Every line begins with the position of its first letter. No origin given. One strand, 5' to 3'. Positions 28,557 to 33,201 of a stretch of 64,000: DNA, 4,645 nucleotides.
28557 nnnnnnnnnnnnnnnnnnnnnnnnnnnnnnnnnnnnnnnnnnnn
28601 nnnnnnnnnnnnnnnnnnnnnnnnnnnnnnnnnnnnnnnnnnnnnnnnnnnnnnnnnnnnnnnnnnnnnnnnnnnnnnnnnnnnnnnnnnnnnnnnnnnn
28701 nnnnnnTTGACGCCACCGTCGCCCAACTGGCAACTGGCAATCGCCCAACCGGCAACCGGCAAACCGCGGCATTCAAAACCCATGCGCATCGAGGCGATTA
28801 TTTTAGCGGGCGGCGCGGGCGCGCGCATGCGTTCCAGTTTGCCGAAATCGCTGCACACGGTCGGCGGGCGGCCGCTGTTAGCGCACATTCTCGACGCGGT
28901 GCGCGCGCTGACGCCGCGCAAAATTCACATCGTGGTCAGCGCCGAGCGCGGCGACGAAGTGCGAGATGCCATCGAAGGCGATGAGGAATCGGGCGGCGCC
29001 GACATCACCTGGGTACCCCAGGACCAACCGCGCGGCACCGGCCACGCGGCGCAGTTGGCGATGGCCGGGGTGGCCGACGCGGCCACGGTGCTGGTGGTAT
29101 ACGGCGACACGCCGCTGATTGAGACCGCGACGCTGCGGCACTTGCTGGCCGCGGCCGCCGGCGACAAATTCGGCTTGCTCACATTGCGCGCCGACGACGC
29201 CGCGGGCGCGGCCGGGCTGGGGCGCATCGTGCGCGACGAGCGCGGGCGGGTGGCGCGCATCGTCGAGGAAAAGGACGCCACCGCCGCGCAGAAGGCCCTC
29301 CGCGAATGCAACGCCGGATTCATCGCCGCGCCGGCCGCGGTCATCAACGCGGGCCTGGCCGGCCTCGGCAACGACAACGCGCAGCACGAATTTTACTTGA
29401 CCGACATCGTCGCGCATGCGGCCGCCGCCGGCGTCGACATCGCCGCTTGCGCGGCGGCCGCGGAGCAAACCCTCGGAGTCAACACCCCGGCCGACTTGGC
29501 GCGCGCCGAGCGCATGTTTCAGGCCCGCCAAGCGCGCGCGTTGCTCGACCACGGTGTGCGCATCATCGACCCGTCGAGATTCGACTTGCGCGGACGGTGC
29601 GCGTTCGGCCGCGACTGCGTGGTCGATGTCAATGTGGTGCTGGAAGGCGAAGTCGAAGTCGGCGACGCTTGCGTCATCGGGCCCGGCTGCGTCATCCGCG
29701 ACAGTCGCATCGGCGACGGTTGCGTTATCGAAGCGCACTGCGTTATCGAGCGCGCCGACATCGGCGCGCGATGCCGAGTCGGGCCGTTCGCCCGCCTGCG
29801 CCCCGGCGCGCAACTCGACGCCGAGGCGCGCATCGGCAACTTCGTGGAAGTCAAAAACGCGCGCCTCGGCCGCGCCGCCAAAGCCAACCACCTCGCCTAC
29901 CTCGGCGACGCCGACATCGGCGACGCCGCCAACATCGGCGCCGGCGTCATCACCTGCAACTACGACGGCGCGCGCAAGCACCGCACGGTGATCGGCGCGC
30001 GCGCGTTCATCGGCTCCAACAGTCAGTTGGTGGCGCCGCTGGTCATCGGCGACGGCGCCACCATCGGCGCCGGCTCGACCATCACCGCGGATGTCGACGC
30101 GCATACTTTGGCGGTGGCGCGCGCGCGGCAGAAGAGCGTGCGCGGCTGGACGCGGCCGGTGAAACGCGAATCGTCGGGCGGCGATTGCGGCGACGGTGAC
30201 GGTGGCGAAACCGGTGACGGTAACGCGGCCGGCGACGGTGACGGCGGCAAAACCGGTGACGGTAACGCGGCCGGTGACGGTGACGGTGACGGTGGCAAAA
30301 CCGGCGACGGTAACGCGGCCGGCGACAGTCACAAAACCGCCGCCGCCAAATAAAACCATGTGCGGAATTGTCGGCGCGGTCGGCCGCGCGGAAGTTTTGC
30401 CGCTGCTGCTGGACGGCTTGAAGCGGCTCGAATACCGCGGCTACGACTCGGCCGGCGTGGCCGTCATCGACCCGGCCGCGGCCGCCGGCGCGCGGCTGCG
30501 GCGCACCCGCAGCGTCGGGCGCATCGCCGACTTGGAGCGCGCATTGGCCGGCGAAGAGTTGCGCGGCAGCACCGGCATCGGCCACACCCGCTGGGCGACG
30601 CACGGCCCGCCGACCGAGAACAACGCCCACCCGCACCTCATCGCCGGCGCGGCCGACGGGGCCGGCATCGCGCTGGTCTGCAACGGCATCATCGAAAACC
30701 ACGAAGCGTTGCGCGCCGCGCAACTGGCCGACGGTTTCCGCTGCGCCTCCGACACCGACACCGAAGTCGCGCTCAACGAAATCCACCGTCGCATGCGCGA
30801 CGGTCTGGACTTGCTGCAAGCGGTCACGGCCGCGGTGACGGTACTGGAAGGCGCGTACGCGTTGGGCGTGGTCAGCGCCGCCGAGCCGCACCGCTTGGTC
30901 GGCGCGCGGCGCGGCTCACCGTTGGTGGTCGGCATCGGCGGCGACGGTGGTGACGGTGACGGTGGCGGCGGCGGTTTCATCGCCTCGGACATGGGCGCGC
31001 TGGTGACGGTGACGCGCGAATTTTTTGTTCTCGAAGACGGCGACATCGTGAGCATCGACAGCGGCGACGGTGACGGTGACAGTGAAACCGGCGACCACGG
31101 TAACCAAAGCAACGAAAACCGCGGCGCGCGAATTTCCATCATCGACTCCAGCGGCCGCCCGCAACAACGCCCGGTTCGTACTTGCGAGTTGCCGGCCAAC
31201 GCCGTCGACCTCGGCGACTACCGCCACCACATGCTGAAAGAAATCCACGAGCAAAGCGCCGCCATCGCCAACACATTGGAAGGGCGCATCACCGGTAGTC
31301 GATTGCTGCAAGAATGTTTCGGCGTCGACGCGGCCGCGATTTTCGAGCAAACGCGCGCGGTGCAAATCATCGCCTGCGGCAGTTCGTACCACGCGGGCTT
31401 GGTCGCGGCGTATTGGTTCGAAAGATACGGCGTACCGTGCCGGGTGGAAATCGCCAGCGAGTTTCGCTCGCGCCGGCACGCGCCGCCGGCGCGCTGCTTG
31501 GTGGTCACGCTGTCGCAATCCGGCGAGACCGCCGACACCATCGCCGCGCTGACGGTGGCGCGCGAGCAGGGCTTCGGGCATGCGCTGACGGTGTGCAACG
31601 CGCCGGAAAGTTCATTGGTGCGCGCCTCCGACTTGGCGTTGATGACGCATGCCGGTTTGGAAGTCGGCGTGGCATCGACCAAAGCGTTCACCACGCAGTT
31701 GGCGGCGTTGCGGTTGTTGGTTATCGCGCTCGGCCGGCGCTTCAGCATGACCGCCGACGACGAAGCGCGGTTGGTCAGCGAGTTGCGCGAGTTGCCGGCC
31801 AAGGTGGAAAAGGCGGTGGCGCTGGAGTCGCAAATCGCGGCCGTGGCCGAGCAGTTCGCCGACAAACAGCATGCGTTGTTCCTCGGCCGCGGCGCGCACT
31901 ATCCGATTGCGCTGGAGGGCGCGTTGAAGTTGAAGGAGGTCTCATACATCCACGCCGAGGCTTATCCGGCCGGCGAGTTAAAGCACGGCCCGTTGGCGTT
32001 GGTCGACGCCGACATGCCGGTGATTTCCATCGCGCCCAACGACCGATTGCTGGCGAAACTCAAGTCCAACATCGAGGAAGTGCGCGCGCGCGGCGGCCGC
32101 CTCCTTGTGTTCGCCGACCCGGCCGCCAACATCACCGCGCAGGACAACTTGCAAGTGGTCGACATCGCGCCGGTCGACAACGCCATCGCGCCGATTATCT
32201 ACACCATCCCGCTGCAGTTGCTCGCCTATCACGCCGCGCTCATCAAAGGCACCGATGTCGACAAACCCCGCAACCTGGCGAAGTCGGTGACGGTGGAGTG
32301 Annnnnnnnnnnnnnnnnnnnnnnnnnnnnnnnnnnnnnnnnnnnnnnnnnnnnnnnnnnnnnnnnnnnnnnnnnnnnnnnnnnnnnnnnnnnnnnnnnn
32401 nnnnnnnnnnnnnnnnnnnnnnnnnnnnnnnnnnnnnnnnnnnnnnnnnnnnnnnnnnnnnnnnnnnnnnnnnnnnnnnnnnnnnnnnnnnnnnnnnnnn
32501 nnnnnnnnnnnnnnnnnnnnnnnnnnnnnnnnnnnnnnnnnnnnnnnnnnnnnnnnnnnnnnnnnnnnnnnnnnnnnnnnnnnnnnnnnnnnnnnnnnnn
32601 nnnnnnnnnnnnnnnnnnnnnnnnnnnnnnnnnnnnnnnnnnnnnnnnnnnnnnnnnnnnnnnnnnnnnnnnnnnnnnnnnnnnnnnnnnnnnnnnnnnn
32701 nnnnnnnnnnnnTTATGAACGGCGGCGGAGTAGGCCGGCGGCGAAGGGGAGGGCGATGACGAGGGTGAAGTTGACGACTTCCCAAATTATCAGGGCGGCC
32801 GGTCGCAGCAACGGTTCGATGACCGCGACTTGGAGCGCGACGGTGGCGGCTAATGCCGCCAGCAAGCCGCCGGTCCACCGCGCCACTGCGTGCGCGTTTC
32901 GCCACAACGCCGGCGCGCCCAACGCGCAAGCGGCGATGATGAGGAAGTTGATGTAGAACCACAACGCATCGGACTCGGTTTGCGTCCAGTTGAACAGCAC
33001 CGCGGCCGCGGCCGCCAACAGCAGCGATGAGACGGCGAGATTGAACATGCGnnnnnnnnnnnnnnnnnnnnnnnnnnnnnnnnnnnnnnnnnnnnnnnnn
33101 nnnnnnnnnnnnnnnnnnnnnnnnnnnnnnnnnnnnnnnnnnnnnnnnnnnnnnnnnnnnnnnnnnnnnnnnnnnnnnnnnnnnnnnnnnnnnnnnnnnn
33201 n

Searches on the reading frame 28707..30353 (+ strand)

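Call 34: search_protein_families(library=pfam, proteins=[window:28707-30353:+], max_evalue=0.01)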
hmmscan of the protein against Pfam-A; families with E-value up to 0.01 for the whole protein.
window:28707-30353:+ (548 aa): 10 families
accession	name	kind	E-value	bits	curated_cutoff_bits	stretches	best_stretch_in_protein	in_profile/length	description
PF00132.30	Hexapep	-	4.5e-28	96.2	27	3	427-460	2-35/36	Bacterial transferase hexapeptide (six repeats)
PF12804.13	NTP_transf_3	-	7.7e-21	75.4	27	1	30-166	1-127/160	MobA-like NTP transferase domain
PF25084.1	LbH_EIF2B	-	3.9e-13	49.8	54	1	294-381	18-104/105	EIF2B subunit epsilon LbH domain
PF00483.29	NTP_transferase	-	2.3e-12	47.5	21.2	1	30-188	2-163/245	Nucleotidyl transferase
PF01128.25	IspD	-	8.4e-09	36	27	1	29-156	2-123/221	2-C-methyl-D-erythritol 4-phosphate cytidylyltransferase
PF14602.12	Hexapep_2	-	4.6e-07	29.9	27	1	427-461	2-34/34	Hexapeptide repeat of succinyl-transferase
PF25247.1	LbH_GLGC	-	9.3e-05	22.8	27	0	327-360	10-42/135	GLGC left-handed parallel beta-helix domain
PF25087.1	GMPPB_C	-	0.00026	21.1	39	1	299-366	12-73/110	GMPPB C-terminal domain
PF24894.1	Hexapep_GlmU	-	0.0071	16.9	23.3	0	321-360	40-79/104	GlmU-like, C-terminal hexapeptide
PF02348.25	CTP_transf_3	-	0.0087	16.3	22.6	0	47-148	16-112/217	Cytidylyltransferase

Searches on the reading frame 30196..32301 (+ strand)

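Call 34: search_protein_families(library=pfam, proteins=[window:30196-32301:+], max_evalue=0.01)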
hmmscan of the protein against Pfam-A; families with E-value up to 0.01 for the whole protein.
window:30196-32301:+ (701 aa): 4 families
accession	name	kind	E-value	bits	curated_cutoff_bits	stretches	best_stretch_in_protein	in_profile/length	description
PF01380.27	SIS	-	1.1e-55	187.4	25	2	554-683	2-130/131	SIS domain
PF13522.11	GATase_6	-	1.7e-13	51.2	27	1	124-246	10-119/130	Glutamine amidotransferase domain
PF13537.11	GATase_7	-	9e-08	32.6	25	1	156-238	22-94/123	Glutamine amidotransferase domain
PF08429.16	PLU-1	-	0.0087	15.7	28.5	0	483-571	252-336/338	PLU-1-like protein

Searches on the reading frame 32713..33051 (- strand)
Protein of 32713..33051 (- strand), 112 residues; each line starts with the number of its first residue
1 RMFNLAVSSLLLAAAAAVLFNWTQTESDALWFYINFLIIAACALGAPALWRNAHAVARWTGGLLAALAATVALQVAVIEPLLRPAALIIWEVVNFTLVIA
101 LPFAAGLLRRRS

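Call 34: search_protein_families(library=pfam, proteins=[window:32713-33051:-], max_evalue=0.01)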
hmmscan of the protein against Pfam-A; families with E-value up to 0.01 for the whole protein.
window:32713-33051:- (112 aa): 0 families
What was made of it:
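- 32713..33051 (-): 112-aa small membrane-like ORF downstream of the 367-aa gene. It is conserved only within the close clade. No Pfam hit (call 34).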
